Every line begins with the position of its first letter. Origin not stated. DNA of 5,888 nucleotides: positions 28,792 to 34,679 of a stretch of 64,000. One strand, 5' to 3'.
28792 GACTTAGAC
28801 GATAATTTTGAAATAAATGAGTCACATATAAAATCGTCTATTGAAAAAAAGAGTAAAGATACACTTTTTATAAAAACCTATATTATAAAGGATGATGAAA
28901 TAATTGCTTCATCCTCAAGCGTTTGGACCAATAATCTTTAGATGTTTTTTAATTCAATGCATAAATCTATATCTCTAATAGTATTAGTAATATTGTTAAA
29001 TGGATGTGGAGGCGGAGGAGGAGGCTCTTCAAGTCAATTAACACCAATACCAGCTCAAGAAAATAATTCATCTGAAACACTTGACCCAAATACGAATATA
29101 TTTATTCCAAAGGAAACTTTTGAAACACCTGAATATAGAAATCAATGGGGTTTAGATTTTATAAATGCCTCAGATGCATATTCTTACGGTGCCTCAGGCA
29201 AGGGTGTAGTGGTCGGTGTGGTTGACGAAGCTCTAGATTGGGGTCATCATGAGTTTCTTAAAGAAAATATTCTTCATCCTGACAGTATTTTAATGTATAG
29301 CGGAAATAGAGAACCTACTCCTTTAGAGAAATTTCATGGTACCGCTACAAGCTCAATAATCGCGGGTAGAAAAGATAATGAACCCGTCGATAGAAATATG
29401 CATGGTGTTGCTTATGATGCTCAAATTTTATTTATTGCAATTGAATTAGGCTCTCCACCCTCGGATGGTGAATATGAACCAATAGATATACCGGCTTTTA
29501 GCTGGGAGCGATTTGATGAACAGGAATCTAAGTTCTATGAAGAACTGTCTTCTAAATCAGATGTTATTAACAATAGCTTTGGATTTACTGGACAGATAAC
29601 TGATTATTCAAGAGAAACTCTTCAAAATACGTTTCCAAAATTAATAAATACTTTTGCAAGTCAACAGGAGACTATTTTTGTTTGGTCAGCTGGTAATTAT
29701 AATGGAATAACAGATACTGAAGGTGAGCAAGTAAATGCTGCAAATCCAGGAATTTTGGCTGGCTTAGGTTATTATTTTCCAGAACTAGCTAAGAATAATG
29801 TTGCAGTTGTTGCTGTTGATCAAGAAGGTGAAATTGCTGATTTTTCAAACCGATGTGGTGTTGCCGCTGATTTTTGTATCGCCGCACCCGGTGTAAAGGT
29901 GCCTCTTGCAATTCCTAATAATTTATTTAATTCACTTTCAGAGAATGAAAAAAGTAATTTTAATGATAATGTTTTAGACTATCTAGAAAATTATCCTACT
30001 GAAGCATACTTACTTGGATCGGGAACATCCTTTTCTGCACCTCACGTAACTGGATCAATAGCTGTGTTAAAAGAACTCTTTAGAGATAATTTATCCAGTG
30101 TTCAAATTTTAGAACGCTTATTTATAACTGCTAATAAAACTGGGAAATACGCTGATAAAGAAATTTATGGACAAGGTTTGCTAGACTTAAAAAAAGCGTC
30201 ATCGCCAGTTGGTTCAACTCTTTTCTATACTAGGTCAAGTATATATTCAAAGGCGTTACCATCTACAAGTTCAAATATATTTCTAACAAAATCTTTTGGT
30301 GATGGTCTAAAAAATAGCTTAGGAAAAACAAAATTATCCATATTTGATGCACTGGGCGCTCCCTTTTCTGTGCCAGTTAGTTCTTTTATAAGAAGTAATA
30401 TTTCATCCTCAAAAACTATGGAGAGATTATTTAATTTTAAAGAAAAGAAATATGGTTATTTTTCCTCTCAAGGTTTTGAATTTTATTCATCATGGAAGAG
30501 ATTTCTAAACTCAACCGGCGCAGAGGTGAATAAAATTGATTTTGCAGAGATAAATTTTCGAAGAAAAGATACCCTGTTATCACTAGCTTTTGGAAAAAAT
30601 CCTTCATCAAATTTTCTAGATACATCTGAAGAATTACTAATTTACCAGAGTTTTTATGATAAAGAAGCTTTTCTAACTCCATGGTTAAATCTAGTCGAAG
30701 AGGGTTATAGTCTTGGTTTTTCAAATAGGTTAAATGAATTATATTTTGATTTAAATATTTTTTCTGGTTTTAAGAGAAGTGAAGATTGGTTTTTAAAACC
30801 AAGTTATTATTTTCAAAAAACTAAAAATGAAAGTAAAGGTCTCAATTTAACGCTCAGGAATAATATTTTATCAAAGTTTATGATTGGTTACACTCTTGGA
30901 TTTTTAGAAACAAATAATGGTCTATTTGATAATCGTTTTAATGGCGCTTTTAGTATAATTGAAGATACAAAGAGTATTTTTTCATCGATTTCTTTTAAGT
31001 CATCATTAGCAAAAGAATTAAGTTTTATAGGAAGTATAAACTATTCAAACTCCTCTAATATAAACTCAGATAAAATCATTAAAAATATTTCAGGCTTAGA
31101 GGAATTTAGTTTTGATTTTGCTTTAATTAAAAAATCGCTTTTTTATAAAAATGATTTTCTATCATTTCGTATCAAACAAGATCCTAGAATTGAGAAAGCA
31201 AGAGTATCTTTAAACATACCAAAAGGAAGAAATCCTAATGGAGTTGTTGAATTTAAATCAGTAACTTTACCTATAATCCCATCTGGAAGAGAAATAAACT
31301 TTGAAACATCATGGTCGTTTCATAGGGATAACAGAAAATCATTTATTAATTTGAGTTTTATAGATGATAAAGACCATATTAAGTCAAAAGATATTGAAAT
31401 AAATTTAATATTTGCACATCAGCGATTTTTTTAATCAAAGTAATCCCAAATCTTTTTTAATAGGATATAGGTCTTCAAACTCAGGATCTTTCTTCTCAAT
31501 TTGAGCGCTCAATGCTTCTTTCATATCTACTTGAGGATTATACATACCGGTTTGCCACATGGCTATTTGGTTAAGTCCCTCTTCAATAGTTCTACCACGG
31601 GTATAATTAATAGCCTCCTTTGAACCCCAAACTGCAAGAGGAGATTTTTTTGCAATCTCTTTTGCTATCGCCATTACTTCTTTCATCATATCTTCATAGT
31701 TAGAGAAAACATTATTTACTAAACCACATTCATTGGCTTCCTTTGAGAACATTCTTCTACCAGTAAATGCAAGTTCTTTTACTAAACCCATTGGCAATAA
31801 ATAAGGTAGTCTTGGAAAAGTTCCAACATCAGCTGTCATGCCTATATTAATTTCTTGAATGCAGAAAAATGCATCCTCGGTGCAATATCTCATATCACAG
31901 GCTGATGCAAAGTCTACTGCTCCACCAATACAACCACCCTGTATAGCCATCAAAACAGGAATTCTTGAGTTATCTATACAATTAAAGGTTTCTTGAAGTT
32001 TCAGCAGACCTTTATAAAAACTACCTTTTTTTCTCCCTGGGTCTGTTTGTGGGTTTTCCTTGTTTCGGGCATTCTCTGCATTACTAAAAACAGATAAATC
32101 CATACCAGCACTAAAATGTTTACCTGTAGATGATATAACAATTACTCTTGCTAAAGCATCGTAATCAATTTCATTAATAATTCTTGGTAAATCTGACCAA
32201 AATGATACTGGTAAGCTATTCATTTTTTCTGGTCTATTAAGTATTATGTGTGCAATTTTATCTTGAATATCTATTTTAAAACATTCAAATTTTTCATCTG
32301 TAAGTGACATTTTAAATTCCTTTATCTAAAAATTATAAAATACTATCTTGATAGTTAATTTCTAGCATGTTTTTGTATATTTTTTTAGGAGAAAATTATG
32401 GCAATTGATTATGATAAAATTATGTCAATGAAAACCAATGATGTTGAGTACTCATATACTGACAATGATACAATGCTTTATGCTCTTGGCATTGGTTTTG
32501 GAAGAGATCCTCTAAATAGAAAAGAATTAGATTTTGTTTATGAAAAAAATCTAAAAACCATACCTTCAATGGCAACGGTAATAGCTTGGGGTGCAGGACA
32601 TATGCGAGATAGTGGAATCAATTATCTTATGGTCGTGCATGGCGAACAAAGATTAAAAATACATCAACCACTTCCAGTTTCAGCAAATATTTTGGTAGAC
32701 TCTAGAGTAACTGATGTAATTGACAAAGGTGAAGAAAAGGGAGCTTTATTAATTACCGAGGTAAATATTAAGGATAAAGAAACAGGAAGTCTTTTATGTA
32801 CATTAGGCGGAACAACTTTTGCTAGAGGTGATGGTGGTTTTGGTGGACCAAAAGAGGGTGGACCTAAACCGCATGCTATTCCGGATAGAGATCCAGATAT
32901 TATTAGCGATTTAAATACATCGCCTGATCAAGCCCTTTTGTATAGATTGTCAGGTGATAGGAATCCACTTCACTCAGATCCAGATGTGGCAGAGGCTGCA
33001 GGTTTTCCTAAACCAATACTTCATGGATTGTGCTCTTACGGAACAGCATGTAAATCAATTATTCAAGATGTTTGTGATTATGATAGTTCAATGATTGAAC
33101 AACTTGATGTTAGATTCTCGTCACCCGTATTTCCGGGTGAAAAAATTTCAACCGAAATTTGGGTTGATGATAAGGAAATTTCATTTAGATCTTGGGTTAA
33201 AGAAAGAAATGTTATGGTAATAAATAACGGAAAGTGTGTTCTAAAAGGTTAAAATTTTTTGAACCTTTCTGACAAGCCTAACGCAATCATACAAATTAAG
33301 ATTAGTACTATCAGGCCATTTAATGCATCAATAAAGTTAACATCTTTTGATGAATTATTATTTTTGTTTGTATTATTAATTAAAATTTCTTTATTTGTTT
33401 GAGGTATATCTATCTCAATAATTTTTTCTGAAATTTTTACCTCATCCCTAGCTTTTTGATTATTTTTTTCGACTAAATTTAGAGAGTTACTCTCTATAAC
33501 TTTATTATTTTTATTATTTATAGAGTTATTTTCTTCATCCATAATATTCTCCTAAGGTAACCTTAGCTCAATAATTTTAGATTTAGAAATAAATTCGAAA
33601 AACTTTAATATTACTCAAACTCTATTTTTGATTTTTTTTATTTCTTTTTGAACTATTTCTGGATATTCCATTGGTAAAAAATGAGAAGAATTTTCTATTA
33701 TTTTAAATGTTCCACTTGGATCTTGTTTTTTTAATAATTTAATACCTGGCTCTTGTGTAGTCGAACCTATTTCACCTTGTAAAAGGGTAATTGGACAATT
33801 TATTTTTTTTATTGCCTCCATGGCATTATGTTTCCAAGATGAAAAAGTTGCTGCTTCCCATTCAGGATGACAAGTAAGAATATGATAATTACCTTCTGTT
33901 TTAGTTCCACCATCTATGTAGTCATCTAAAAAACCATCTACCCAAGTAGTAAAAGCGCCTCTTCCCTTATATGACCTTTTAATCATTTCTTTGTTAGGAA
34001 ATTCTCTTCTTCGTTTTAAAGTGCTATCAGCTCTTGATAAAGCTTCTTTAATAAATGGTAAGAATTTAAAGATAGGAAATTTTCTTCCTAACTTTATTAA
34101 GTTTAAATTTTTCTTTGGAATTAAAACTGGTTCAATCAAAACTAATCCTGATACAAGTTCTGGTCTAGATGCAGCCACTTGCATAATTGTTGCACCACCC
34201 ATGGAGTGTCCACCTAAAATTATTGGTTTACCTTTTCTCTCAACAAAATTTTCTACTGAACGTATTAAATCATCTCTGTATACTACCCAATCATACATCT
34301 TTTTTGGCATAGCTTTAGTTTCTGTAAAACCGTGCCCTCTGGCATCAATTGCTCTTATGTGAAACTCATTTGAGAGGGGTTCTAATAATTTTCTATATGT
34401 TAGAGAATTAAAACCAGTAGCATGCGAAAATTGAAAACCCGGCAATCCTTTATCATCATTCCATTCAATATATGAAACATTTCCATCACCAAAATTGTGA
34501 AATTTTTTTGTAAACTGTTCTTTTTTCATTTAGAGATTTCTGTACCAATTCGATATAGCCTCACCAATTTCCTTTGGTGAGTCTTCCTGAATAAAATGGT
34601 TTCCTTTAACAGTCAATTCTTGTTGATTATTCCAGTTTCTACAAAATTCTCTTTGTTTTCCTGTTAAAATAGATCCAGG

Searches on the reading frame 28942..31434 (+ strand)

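Call 29: search_protein_families(library=pfam, proteins=[window:28942-31434:+], max_evalue=0.00001)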
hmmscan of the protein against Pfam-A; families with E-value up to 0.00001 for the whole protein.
window:28942-31434:+ (830 aa): 1 family
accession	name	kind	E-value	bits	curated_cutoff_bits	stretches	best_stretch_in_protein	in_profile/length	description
PF00082.27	Peptidase_S8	-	1e-40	140.3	21.8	1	86-412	1-288/288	Subtilase family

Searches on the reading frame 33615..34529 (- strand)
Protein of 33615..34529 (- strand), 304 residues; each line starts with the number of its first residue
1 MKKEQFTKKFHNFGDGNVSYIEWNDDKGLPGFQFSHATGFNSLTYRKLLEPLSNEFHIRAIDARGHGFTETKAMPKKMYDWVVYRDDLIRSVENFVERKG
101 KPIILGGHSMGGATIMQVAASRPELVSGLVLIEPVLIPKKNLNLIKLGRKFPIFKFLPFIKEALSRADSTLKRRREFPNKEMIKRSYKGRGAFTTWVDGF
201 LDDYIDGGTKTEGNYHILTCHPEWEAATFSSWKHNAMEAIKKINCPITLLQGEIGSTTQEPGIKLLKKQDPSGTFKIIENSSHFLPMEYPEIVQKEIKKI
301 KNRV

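Call 56: search_protein_families(library=pfam, proteins=[window:33615-34529:-], max_evalue=0.00001)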
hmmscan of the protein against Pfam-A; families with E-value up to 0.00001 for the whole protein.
window:33615-34529:- (304 aa): 3 families
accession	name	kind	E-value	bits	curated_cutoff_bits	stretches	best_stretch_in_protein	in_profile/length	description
PF12697.13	Abhydrolase_6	-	1.6e-17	65.4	26.3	1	35-291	4-212/217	Alpha/beta hydrolase family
PF12146.15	Hydrolase_4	-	2.9e-16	60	27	1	44-149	19-123/239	Serine aminopeptidase, S33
PF00561.26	Abhydrolase_1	-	1.1e-14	55.2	25.8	1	28-141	8-103/245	alpha/beta hydrolase fold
